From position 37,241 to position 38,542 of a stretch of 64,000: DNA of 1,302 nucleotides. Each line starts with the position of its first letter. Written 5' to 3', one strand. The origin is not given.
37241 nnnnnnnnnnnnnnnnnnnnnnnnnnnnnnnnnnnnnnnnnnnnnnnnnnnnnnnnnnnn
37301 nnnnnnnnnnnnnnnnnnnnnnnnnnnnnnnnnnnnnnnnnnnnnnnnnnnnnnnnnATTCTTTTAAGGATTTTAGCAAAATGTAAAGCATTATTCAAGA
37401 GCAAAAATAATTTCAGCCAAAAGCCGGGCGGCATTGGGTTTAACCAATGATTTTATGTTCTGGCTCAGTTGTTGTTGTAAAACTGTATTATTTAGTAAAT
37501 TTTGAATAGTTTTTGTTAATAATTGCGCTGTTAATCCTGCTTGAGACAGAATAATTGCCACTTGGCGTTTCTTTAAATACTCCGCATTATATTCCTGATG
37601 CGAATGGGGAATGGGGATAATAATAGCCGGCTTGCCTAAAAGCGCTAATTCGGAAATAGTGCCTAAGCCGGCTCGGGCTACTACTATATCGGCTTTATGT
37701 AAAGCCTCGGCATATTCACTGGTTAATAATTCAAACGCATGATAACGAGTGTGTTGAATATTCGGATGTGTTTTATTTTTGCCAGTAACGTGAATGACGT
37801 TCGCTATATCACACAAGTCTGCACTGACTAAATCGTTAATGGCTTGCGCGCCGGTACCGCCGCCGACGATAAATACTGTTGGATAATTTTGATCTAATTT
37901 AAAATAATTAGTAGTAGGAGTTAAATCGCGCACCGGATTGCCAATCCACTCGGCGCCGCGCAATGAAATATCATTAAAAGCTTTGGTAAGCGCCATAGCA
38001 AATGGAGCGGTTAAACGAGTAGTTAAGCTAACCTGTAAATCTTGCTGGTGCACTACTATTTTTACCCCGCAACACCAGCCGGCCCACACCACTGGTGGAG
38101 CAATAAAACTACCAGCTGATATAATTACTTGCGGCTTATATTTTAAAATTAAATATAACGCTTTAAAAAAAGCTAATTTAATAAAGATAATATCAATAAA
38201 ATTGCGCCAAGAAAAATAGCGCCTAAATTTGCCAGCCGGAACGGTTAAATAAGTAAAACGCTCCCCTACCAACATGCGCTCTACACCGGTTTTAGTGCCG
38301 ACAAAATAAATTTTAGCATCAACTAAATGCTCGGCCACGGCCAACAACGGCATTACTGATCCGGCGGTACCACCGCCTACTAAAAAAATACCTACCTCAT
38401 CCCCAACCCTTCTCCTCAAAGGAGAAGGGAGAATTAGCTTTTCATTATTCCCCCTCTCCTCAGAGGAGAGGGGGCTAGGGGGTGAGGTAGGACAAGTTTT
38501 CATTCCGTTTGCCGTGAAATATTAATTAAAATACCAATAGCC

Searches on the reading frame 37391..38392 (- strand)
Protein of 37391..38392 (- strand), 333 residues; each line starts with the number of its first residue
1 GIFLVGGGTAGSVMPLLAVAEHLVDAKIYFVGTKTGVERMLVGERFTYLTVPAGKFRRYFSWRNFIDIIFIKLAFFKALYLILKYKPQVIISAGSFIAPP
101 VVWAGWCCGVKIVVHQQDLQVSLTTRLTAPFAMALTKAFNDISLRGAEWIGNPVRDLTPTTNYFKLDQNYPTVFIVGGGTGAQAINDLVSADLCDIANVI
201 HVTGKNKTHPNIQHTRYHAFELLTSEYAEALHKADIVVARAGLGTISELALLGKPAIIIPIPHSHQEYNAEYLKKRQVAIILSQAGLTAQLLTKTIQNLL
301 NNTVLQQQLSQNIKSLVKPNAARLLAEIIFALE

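Call 56: find_homologous_proteins(query=window:37391-38392:-, max_evalue=1e-60)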
Query window:37391-38392:- (333 aa): 542 proteins with E <= 1e-60 among 8000 candidates; the best 120 are listed.
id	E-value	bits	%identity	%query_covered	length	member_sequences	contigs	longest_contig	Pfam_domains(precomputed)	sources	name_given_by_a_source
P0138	5.9e-218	740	100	100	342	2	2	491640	PF04101.23,PF03033.27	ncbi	ncbi:MAG: UDP-N-acetylglucosamine--N-acetylmuramyl-(pentapeptide) pyrophosphoryl-undecaprenol N-acet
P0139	1.5e-142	493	66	98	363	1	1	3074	PF04101.23,PF03033.27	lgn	-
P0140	3.8e-142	491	67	99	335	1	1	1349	PF04101.23,PF03033.27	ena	-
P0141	3.3e-141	488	66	98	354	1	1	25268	PF13528.13,PF04101.23,PF03033.27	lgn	-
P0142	5.1e-140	484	64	99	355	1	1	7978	PF04101.23,PF03033.27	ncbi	-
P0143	6.2e-130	451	61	98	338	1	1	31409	PF04101.23,PF03033.27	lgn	-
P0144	3.0e-127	442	60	98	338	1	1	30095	PF04101.23,PF03033.27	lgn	-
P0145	8.4e-122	424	59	98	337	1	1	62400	PF04101.23,PF03033.27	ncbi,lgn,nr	ncbi:MAG: UDP-N-acetylglucosamine--N-acetylmuramyl-(pentapeptide) pyrophosphoryl-undecaprenol N-acet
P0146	9.1e-121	421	60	98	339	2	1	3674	PF04101.23,PF03033.27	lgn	-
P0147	3.9e-119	416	57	98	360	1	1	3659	PF04101.23,PF03033.27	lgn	-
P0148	4.3e-119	415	59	98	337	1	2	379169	PF04101.23,PF03033.27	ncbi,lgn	-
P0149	6.7e-117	408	57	98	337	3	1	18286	PF04101.23,PF03033.27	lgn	-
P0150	5.6e-116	405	56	99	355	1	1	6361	PF04101.23,PF03033.27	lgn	-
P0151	1.1e-115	404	57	98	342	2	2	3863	PF13528.13,PF04101.23,PF03033.27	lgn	-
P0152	3.6e-112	393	55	98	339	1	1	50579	PF04101.23,PF03033.27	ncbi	-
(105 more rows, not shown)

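Call 58: find_encoding_contigs(protein=P0141, flank=10000, max_places=2)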
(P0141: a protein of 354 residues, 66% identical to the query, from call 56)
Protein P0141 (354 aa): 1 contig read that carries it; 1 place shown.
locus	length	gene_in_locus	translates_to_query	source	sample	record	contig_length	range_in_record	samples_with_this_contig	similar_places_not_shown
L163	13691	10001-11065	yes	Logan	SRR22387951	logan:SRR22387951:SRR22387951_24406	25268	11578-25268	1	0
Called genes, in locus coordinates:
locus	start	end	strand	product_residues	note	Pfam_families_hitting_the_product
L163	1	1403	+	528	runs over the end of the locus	PF03023:MurJ, PF01554:MatE (weak)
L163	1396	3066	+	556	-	PF11028:TMEM260_N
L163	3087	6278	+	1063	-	PF00041:fn3 (weak), PF00082:Peptidase_S8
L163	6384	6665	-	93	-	-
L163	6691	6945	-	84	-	-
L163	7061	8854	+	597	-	PF00009:GTP_EFTU, PF00071:Ras (weak), PF03144:GTP_EFTU_D2, PF22042:EF-G_D2 (weak), PF00679:EFG_C, PF06421:LepA_C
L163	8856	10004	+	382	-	PF01098:FTSW_RODA_SPOVE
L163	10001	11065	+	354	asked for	PF03033:Glyco_transf_28, PF13528:Glyco_trans_1_3 (weak), PF04101:Glyco_tran_28_C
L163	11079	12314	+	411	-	PF08245:Mur_ligase_M, PF27239:FOL3_C, PF02875:Mur_ligase_C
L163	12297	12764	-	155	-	-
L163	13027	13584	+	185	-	-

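Call 59: find_encoding_contigs(protein=P0142, flank=10000, max_places=2)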
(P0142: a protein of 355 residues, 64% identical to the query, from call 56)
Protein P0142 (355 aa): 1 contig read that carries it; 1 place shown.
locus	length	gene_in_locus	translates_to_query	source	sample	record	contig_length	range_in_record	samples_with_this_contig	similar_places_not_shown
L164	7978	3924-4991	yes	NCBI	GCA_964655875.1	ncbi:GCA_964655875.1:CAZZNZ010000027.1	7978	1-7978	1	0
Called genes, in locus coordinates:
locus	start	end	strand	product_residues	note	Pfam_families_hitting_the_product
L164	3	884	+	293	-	?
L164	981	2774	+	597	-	PF00009:GTP_EFTU, PF00071:Ras (weak), PF03144:GTP_EFTU_D2, PF22042:EF-G_D2 (weak), PF00679:EFG_C, PF06421:LepA_C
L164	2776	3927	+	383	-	PF01098:FTSW_RODA_SPOVE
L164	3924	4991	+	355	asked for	PF03033:Glyco_transf_28, PF04101:Glyco_tran_28_C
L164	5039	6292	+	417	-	PF08245:Mur_ligase_M, PF02875:Mur_ligase_C, PF27239:FOL3_C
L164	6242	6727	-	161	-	-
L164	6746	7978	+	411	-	?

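Call 60: find_encoding_contigs(protein=P0143, flank=10000, max_places=2)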
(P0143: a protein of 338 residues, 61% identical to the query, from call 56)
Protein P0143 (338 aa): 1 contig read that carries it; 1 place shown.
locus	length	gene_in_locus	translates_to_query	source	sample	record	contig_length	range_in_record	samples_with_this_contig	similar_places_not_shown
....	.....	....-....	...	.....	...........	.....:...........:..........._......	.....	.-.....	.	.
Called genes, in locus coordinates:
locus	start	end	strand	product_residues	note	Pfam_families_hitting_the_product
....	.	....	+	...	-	?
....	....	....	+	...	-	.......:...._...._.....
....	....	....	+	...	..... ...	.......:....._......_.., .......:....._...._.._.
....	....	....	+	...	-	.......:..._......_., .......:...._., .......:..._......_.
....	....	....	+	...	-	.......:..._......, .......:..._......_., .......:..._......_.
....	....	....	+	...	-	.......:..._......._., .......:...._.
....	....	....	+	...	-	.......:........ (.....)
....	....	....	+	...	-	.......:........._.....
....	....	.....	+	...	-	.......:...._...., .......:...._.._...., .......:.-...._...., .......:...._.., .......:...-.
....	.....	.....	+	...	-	-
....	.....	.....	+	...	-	-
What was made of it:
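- Sister genomes lack the entire 5.9-kb island, not the 2.6-kb cassette (calls 58-60).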
